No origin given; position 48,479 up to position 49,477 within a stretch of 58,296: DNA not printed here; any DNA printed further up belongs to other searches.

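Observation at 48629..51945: Seven-gene low-complexity cargo cluster (six cargo proteins plus a sigma-like HTH) between the endolysin and attP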

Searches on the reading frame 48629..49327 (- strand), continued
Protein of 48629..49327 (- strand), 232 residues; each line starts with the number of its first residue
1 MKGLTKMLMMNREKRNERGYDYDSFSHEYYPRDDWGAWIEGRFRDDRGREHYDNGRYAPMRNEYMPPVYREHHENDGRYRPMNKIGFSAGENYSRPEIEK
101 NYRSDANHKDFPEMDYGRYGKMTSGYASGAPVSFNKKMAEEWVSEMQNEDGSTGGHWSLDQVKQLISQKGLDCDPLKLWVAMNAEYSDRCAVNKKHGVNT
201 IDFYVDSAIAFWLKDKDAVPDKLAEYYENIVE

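Call 50: find_homologous_proteins(query=window:48629-49327:-, max_evalue=0.001)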
Query window:48629-49327:- (232 aa): 236 proteins with E <= 0.001 among 275 candidates; the best 120 are listed.
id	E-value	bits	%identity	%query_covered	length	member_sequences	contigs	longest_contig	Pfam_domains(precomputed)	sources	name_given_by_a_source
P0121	1.5e-154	531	97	100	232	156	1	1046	PF25223.2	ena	-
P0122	2.2e-77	278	55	95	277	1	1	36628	PF25223.2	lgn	-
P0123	3.2e-75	271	56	84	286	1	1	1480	PF25223.2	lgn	-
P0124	4.4e-73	264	53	95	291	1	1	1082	PF25223.2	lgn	-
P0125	3.6e-62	228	44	100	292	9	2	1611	PF25223.2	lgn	-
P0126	4.8e-62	228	42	95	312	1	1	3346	PF25223.2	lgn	-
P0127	8.1e-60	221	47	95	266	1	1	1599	PF25223.2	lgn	-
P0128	9.7e-59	217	48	87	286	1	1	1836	PF25223.2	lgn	-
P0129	1.9e-58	216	57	83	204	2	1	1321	PF25223.2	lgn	-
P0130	3.2e-58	215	46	87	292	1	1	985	PF25223.2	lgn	-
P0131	3.6e-58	215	53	84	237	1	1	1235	PF25223.2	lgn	-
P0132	9.0e-58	214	45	87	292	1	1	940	PF25223.2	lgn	-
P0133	1.7e-56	210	45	100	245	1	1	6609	PF25223.2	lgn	-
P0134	2.3e-56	209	46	84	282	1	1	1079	PF25223.2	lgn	-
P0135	4.9e-56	208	46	100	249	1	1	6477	PF25223.2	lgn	-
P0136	1.3e-55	207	53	84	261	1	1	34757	PF25223.2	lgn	-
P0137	2.4e-55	206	46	100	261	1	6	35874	PF25223.2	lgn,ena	-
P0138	6.5e-55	205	52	83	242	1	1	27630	PF25223.2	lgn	-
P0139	1.1e-54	204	43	100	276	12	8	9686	PF25223.2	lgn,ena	-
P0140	4.0e-54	202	43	100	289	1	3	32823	PF25223.2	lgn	-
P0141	4.7e-54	202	43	100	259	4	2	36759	PF25223.2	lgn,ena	-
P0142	5.4e-54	202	52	83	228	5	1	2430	PF25223.2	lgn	-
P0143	1.1e-53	201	43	100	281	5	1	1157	PF25223.2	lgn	-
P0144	1.3e-53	200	47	98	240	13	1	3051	PF25223.2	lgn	-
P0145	2.5e-53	199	47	83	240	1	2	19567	PF25223.2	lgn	-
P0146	2.9e-53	199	43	97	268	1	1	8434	PF25223.2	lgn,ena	-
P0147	7.0e-53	198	54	84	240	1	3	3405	PF25223.2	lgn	-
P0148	2.5e-52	196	50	83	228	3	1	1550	PF25223.2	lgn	-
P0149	2.8e-52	196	46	92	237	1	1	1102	PF25223.2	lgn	-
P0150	4.0e-52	195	42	100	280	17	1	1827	PF25223.2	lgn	-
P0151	7.4e-52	195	44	100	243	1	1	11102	PF25223.2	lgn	-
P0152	8.4e-52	194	50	95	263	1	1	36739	PF25223.2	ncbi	-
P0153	1.0e-51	194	46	88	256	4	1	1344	PF25223.2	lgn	-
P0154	2.2e-51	193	40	100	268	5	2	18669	PF25223.2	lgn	-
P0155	3.0e-51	193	44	99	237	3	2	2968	PF25223.2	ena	-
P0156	3.2e-51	193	49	84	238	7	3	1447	PF25223.2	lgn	-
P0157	3.5e-51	192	48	91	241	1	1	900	PF25223.2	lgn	-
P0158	5.6e-51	192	48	79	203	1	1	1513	PF25223.2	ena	-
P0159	6.1e-51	192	47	82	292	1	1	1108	PF25223.2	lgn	-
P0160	6.8e-51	191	48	84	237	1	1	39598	PF25223.2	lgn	-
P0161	7.5e-51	191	47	82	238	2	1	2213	PF25223.2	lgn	-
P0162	1.9e-50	190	45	100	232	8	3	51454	PF25223.2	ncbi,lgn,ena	-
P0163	2.7e-50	189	48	84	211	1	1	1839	PF25223.2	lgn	-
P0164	1.5e-49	187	43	95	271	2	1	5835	PF25223.2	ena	-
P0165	3.0e-49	186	51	83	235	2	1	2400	PF25223.2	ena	-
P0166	8.7e-49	185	42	100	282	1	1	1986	PF25223.2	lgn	-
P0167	1.2e-48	184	46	100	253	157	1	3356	PF25223.2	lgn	-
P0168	1.6e-48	184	44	100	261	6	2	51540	PF25223.2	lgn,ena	-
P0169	6.4e-48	182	44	100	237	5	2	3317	PF25223.2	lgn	-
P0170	1.5e-47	181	44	100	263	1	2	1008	PF25223.2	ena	-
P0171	1.5e-47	180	47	94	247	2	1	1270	PF25223.2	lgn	-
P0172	2.6e-47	180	41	100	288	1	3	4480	PF25223.2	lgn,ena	-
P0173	4.4e-47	179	42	87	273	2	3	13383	PF25223.2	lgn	-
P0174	4.9e-47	179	41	100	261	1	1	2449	PF25223.2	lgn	-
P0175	1.3e-46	177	47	84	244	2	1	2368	PF25223.2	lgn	-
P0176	3.1e-46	176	47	84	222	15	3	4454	PF25223.2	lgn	-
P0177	6.7e-46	175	50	83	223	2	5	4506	PF25223.2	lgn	-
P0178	1.2e-45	174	40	100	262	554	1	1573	PF25223.2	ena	-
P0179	2.2e-45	173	46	84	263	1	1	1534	PF25223.2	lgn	-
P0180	4.9e-45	172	41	100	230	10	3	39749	PF25223.2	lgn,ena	-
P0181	5.8e-45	172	41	100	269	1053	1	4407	PF25223.2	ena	-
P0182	8.4e-45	171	42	100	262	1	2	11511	PF25223.2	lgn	-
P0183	8.4e-45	171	46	83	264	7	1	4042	PF25223.2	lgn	-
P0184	1.3e-44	171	46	89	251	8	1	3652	PF25223.2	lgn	-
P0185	1.3e-44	171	45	84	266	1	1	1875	PF25223.2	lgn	-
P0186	3.1e-44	170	47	84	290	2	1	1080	PF25223.2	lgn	-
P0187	3.8e-44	169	41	84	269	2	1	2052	PF25223.2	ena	-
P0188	1.4e-43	167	43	100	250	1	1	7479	PF25223.2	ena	-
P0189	2.3e-43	167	42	98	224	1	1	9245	PF25223.2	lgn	-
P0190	2.9e-43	166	42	100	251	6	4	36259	PF25223.2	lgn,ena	-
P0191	4.5e-43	166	45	84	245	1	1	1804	PF25223.2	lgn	-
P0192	4.8e-43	166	38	100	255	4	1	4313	PF25223.2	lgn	-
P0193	8.3e-43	165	41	98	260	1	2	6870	PF25223.2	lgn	-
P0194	8.7e-43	165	40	100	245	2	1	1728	PF25223.2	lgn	-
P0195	9.9e-43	165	41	100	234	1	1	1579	PF25223.2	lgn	-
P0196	1.2e-42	164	45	87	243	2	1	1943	PF25223.2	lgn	-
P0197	1.2e-42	164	35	100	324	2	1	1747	PF25223.2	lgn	-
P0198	1.3e-42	164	46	84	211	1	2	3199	PF25223.2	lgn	-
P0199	1.7e-42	164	43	84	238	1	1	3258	PF25223.2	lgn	-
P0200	2.4e-42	163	41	84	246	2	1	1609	PF25223.2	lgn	-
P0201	3.1e-42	163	37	100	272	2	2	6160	PF25223.2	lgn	-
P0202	3.2e-42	163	45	91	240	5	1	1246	PF25223.2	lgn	-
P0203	4.3e-42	163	40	100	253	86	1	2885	PF25223.2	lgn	-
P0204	6.7e-42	162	47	83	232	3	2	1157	PF25223.2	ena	-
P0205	7.9e-42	162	46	88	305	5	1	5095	PF25223.2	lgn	-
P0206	1.1e-41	161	42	87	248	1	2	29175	PF25223.2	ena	-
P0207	1.2e-41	161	45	83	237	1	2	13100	PF25223.2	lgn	-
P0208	1.5e-41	161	46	84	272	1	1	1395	PF25223.2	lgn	-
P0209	1.6e-41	161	48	85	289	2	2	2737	PF25223.2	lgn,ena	-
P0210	1.8e-41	161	41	83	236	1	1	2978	PF25223.2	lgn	-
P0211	2.0e-41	160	41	100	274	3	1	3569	PF25223.2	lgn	-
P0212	2.7e-41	160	62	48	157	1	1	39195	PF25223.2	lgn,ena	-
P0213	5.9e-41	159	47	84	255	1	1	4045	PF25223.2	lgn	-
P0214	6.1e-41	159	47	84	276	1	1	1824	PF25223.2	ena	-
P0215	7.4e-41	159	38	100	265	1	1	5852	PF25223.2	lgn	-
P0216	1.0e-40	158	36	100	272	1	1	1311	PF25223.2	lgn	-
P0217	1.5e-40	158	39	100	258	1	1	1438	PF25223.2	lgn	-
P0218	2.0e-40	157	42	87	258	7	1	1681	PF25223.2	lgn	-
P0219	2.2e-40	157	40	87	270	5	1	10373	PF25223.2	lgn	-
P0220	2.5e-40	157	42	100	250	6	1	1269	PF25223.2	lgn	-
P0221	3.0e-40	157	46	98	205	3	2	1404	PF25223.2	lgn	-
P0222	4.1e-40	156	61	50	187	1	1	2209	PF25223.2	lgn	-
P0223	4.2e-40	156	45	87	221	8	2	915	PF25223.2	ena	-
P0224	4.4e-40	156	44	88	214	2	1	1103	PF25223.2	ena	-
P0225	4.9e-40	156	38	100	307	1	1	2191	PF25223.2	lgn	-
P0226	6.7e-40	155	50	73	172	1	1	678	PF25223.2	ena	-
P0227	7.1e-40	155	45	83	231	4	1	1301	PF25223.2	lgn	-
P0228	7.8e-40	155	40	98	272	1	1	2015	PF25223.2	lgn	-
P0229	8.4e-40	155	42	100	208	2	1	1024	PF25223.2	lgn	-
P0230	1.3e-39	154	45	73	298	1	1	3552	PF25223.2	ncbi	-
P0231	1.3e-39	154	38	100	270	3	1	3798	PF25223.2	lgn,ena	-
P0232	1.6e-39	154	41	84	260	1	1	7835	PF25223.2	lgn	-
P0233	2.6e-39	153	45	87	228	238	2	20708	PF25223.2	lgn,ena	-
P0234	2.9e-39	153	45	83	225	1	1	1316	PF25223.2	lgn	-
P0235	3.2e-39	153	38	94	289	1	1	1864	PF25223.2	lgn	-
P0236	4.3e-39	153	44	83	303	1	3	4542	PF25223.2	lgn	-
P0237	4.8e-39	153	42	100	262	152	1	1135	PF25223.2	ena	-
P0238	5.1e-39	153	45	84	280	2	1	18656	PF25223.2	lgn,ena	-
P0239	5.4e-39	152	37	87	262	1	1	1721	PF25223.2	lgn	-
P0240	7.5e-39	152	43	83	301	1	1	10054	PF25223.2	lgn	-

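Call 58: predict_structure(alignment_id=A3)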
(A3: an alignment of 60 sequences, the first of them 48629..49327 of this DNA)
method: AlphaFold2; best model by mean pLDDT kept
length: 232 residues; sequences in the alignment: 60
mean_pLDDT: 70.1   pTM: 0.48
mean pLDDT of the five models: 70.1, 69.9, 69.5, 69.3, 68.7
residues with pLDDT >= 90: 97; 70-90: 6; 50-70: 59; < 50: 70
segments of 3 or more residues with pLDDT < 50: 12-41, 65-79, 82-84, 93-104
pLDDT, mean of each block of 10 residues (from residue 1): 60 44 40 44 57 56 46 43 49 46 48 56 59 93 95 97 98 98 97 96 98 95 93 90
secondary structure, 60 per line:
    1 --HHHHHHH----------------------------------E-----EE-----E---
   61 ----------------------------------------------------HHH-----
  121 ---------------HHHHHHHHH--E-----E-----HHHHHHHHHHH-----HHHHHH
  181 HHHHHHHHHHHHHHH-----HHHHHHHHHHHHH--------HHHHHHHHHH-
elements in order: H3-9 H136-144 H159-169 H175-195 H201-213 H222-231

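Call 61: fold_search(model_id=the predicted structure, library=pdb)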
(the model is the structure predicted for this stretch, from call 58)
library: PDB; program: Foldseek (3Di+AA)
matches with E <= 10: 94; with E <= 0.001: 0
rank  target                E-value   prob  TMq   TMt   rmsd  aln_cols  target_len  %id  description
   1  2n1r_MODEL_1_A        2.1e+00  0.08  0.17  0.25   7.9        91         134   15  NMR Structure of the Myristylated Feline Immunodeficiency Virus Matrix Protein (released 2015-05-27)
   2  8w52_M                2.7e+00  0.06  0.16  0.29   7.1        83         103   11  p17 protein structure of HIV2 when OLA1 existing (released 2023-09-13)
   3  1xx7_D                2.7e+00  0.05  0.13  0.17  12.9       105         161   13  Conserved hypothetical protein from Pyrococcus furiosus Pfu-403030-001 (released 2004-12-28)
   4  8qjl                  2.7e+00  0.04  0.12  0.11   9.0        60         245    8  SmNuc1 nuclease from Stenotrophomonas maltophilia (released 2024-09-25)
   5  3umg_E                2.9e+00  0.12  0.17  0.16  10.0        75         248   17  Crystal Structure of the Defluorinating L-2-Haloacid Dehalogenase Rha0230 (released 2012-11-14)
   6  3umg_G                3.0e+00  0.14  0.15  0.15   5.2        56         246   16  Crystal Structure of the Defluorinating L-2-Haloacid Dehalogenase Rha0230 (released 2012-11-14)
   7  9gd3_C                3.4e+00  0.09  0.15  0.32   9.1        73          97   10  Structure of a mononucleosome bound by one copy of Chd1 with the DBD on the exit-side DNA. (released 2024-09-18)
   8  8xjv_am               3.4e+00  0.09  0.14  0.25   9.0        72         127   11  Structural basis for the linker histone H5-nucleosome binding and chromatin compaction (released 2024-09-11)
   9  8w52_O                3.4e+00  0.08  0.16  0.29   7.2        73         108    7  p17 protein structure of HIV2 when OLA1 existing (released 2023-09-13)
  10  9b7j_q                3.4e+00  0.01  0.09  0.08  27.8       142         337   16  Cryo-EM structure of human dynactin complex bound to Chlamydia effector Dre1 (released 2025-04-16)
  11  8w52_H                3.7e+00  0.07  0.17  0.30   7.4        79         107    9  p17 protein structure of HIV2 when OLA1 existing (released 2023-09-13)
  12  8w52_A                3.7e+00  0.07  0.17  0.29   7.1        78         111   10  p17 protein structure of HIV2 when OLA1 existing (released 2023-09-13)
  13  9grx_5                3.7e+00  0.01  0.11  0.14  20.3       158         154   18  NDH-PSI-LHCI supercomplex from S. oleracea (released 2025-02-12)
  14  7e1i_E                3.9e+00  0.07  0.18  0.30   8.3        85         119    6  Crystal structure of Pr55Gag-matrix domain in complex with IP6 at ambient temperature in space group P1 (released 2021-08-04)
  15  8w52_J                3.9e+00  0.04  0.16  0.29   7.4        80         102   10  p17 protein structure of HIV2 when OLA1 existing (released 2023-09-13)
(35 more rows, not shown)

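Call 62: fold_search(model_id=the predicted structure, library=viral)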
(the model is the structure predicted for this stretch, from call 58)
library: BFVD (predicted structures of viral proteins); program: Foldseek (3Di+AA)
matches with E <= 10: 71; with E <= 0.001: 7
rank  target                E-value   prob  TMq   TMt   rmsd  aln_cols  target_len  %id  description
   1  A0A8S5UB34            7.8e-15  1.00  0.43  0.41  29.4       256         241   34  DUF7841 domain-containing protein [Siphoviridae sp. ct8Cp41]
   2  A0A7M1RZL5            2.3e-07  1.00  0.40  0.54   8.0       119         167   30  DUF7841 domain-containing protein [uncultured phage cr118_1]
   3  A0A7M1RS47            3.3e-07  1.00  0.40  0.60   1.8       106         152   36  RNA polymerase sigma factor/ubiquitin-like protein [uncultured phage cr6_1]
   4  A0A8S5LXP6            8.9e-07  1.00  0.39  0.31   2.0       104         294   33  DUF7841 domain-containing protein [CrAss-like virus sp. ctRQZ5]
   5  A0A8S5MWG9            4.8e-06  1.00  0.34  0.52   2.6        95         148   33  DUF7841 domain-containing protein [Caudovirales sp. ctUL28]
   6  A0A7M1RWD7            1.1e-05  1.00  0.39  0.41   1.9       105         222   28  DUF7841 domain-containing protein [uncultured phage cr10_1]
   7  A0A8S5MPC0            5.6e-04  1.00  0.36  0.56   1.7        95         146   24  DUF7841 domain-containing protein [Podoviridae sp. ctoqT5]
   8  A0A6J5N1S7            1.9e-01  0.06  0.10  0.11  35.1       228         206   13  Uncharacterized protein [uncultured Caudovirales phage]
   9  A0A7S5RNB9            2.7e-01  0.18  0.18  0.15  20.4       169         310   13  (no name in the UniProt tables at hand)
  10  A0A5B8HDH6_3          7.3e-01  0.04  0.12  0.03  31.9       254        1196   12  Polyprotein [Rhizoctonia solani beny-like virus 1]
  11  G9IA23                8.8e-01  0.08  0.13  0.14  27.0       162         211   14  (no name in the UniProt tables at hand)
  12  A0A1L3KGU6            1.1e+00  0.03  0.12  0.09  33.5       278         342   14  (no name in the UniProt tables at hand)
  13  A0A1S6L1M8            1.4e+00  0.02  0.09  0.09  25.5       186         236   11  (no name in the UniProt tables at hand)
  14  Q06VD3                1.4e+00  0.01  0.09  0.10  35.3       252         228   10  Uncharacterized protein ORF150 [Trichoplusia ni ascovirus 2c]
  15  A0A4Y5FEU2            1.4e+00  0.03  0.12  0.09  40.1       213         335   13  Uncharacterized protein [Lactobacillus phage 3-521]
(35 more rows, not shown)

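Call 107: search_protein_families(library=phrogs, proteins=[L168:5556-5990:+], max_evalue=0.001)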
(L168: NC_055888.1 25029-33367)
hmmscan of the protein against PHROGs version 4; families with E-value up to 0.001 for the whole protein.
L168:5556-5990:+ (144 aa): 0 families
